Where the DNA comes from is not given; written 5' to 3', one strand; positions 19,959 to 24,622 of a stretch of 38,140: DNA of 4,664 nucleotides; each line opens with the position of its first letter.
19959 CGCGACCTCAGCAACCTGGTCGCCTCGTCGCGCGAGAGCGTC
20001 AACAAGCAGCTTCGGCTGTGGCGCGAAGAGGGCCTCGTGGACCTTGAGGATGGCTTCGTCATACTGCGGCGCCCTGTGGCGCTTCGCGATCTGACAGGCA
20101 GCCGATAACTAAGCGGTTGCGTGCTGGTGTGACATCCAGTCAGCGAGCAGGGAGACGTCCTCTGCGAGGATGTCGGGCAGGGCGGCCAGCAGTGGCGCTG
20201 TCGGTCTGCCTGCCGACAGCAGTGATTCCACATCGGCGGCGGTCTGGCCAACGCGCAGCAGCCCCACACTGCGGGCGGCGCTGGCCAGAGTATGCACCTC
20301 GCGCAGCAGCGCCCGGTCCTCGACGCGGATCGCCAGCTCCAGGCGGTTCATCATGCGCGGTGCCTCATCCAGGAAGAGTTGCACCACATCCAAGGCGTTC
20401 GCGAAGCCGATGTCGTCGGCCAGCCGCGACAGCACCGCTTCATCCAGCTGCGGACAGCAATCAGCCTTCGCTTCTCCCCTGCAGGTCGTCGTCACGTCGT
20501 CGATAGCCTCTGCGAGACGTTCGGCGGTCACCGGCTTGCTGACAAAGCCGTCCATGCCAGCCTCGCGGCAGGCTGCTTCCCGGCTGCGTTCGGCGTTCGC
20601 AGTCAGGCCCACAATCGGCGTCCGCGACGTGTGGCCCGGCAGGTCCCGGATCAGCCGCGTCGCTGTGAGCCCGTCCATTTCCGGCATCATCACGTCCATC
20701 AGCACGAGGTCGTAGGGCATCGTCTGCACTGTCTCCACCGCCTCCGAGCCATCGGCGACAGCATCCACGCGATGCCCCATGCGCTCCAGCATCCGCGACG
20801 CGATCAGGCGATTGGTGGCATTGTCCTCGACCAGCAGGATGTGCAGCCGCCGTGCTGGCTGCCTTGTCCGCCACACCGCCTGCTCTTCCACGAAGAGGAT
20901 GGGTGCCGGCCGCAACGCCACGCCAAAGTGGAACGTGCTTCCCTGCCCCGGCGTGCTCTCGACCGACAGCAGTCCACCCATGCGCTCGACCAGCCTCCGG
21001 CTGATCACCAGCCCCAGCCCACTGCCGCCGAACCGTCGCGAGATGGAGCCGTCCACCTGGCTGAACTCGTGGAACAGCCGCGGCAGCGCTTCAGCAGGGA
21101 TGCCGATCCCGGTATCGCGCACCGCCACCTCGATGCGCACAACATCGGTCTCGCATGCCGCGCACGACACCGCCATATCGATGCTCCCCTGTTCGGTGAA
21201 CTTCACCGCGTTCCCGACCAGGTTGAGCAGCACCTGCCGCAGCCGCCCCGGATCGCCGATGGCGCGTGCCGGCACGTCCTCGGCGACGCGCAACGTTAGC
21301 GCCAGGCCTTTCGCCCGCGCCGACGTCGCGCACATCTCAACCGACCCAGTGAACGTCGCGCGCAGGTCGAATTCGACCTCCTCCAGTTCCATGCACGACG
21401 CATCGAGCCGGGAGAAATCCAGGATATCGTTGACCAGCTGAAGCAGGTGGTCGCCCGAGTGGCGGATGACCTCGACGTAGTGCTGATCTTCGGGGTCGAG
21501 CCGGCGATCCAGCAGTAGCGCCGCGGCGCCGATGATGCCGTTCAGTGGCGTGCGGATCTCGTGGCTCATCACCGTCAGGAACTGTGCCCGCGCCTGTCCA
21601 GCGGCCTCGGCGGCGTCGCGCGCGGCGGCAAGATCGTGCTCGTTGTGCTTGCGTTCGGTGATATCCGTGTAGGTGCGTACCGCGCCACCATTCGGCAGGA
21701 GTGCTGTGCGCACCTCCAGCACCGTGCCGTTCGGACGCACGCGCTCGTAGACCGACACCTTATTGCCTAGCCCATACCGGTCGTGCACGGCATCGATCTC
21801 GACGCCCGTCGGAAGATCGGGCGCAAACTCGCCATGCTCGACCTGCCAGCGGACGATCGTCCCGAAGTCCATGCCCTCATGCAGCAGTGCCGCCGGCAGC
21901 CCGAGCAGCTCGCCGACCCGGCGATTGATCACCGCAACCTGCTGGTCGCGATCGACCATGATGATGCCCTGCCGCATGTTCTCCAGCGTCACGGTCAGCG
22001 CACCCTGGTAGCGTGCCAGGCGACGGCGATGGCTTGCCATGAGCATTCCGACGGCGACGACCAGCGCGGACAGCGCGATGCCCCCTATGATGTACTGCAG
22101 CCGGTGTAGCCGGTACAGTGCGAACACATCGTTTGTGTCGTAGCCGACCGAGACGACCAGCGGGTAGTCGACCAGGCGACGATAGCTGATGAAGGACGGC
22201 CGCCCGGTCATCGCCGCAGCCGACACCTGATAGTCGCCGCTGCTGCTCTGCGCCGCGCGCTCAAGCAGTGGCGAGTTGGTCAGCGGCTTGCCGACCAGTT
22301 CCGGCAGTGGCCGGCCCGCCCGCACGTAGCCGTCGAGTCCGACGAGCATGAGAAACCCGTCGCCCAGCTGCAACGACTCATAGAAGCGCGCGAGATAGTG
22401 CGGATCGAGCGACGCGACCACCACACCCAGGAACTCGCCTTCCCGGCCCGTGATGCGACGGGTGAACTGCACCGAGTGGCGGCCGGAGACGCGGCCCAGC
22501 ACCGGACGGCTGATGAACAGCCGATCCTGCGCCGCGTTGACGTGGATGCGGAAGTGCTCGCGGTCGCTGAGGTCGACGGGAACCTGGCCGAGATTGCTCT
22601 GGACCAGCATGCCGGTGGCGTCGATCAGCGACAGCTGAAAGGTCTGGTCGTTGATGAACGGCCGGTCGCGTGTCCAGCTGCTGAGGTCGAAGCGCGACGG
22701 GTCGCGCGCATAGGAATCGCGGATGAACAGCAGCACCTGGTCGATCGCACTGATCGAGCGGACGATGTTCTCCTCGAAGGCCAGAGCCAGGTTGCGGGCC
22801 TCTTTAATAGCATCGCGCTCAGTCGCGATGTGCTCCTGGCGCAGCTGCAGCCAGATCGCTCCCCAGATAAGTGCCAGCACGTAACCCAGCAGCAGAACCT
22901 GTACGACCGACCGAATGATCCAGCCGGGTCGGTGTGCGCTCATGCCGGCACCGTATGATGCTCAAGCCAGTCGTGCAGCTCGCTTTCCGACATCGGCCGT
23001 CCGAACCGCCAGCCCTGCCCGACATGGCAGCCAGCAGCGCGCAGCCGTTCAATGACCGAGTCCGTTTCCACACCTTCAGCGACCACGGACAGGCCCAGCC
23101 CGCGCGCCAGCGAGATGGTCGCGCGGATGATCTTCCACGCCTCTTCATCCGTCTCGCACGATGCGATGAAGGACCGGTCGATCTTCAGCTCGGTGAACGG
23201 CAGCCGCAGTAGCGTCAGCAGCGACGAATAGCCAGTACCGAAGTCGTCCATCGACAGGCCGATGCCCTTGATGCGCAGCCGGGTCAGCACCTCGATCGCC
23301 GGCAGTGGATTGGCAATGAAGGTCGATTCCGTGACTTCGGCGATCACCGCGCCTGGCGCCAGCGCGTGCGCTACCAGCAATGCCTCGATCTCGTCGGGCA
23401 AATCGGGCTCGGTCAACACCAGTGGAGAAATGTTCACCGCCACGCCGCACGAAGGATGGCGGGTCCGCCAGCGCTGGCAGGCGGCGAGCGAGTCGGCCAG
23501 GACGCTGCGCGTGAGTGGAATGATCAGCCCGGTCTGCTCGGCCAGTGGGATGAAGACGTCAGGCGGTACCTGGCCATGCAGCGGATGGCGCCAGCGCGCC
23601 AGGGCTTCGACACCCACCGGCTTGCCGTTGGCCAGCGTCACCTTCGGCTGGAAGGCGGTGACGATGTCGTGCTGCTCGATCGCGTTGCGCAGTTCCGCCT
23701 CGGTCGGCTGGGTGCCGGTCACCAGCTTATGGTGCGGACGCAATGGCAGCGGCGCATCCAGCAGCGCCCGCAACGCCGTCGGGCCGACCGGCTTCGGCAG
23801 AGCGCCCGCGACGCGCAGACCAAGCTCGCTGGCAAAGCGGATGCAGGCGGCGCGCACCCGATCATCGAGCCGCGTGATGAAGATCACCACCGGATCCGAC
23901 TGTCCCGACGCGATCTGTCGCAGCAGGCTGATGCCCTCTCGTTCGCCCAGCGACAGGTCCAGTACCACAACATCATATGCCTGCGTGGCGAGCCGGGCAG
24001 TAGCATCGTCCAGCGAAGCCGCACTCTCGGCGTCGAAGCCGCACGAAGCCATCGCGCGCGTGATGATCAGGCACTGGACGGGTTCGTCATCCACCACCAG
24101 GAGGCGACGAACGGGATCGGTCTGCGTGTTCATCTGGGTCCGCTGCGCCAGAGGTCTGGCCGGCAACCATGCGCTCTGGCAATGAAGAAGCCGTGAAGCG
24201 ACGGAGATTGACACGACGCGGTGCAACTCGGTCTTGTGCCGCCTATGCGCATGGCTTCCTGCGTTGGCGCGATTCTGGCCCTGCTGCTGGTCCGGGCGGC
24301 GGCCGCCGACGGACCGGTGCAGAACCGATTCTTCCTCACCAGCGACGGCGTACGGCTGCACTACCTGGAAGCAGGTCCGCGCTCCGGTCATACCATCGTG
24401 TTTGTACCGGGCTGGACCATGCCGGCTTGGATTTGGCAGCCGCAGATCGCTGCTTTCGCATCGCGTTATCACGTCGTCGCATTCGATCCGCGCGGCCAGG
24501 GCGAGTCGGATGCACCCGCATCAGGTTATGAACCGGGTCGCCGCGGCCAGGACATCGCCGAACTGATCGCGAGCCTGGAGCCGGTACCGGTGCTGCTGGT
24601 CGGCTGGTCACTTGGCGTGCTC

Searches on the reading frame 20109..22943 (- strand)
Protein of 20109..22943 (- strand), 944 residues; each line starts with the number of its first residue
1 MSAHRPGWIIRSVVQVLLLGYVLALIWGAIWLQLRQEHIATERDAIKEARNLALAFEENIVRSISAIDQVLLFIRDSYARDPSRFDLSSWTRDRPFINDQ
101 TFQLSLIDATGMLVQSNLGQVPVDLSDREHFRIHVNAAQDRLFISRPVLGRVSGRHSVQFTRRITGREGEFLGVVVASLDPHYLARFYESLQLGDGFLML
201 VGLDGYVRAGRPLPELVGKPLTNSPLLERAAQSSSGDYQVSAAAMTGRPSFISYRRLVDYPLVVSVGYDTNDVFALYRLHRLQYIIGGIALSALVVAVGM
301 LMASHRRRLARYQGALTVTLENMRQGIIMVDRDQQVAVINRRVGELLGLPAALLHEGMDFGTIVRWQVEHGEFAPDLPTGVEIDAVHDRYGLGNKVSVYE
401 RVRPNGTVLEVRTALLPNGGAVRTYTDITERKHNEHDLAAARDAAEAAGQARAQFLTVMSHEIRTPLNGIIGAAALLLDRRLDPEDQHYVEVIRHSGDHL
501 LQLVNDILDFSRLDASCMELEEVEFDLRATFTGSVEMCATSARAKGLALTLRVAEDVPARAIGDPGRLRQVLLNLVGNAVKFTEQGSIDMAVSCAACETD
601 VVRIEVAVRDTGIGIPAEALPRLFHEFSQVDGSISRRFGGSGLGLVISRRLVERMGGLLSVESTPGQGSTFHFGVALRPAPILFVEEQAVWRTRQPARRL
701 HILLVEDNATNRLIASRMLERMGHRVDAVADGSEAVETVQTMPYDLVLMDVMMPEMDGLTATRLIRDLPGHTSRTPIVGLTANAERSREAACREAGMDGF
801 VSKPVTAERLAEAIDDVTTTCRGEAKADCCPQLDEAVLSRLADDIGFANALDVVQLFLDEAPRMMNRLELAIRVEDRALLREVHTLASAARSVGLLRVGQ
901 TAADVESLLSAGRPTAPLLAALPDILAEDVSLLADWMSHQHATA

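Call 75: search_protein_families(library=pfam, proteins=[window:20109-22943:-], max_evalue=0.0001)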
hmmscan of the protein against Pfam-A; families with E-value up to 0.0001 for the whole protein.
window:20109-22943:- (944 aa): 7 families
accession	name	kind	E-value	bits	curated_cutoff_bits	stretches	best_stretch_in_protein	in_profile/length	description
PF02518.31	HATPase_c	-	5.9e-29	101.2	26.4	1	563-676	1-108/111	Histidine kinase-, DNA gyrase B-, and HSP90-like ATPase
PF12860.13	PAS_7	-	1.8e-28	99.4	27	1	320-435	1-114/115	PAS fold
PF00072.30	Response_reg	-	9.9e-28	97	30.2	1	702-814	1-110/111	Response regulator receiver domain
PF00512.31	HisKA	-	2.1e-23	82.6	26.9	1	451-515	1-65/66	His Kinase A (phospho-acceptor) domain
PF01627.28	Hpt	-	4.4e-11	43.3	24.6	1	852-927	1-79/84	Hpt domain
PF02743.24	dCache_1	-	1.7e-07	31.5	45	1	99-241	66-210/240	Cache domain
PF22588.2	dCache_1_like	-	4.9e-06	27.1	27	1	183-265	3-87/89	Histidine kinase sensor domain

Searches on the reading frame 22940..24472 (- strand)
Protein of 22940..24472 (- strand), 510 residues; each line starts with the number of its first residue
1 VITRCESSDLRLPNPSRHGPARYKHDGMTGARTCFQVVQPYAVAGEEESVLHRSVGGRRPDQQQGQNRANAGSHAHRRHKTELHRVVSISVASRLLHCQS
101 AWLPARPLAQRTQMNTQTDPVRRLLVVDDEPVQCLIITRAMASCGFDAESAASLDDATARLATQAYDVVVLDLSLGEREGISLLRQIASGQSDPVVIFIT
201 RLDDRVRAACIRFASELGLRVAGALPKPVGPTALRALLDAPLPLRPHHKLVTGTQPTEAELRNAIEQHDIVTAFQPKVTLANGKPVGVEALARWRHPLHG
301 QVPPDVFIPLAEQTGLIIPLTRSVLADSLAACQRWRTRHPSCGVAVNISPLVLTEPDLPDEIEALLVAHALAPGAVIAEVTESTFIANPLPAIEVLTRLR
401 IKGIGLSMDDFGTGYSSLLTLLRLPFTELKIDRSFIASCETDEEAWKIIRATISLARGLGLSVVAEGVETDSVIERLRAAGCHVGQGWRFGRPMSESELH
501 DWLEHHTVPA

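Call 75: search_protein_families(library=pfam, proteins=[window:22940-24472:-], max_evalue=0.0001)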
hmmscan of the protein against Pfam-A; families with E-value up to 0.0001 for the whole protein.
window:22940-24472:- (510 aa): 2 families
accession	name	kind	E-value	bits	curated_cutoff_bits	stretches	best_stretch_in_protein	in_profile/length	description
PF00563.25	EAL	-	5e-67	226.1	31.3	1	259-493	2-236/236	EAL domain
PF00072.30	Response_reg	-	3.5e-15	56.6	30.2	1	125-237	2-109/111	Response regulator receiver domain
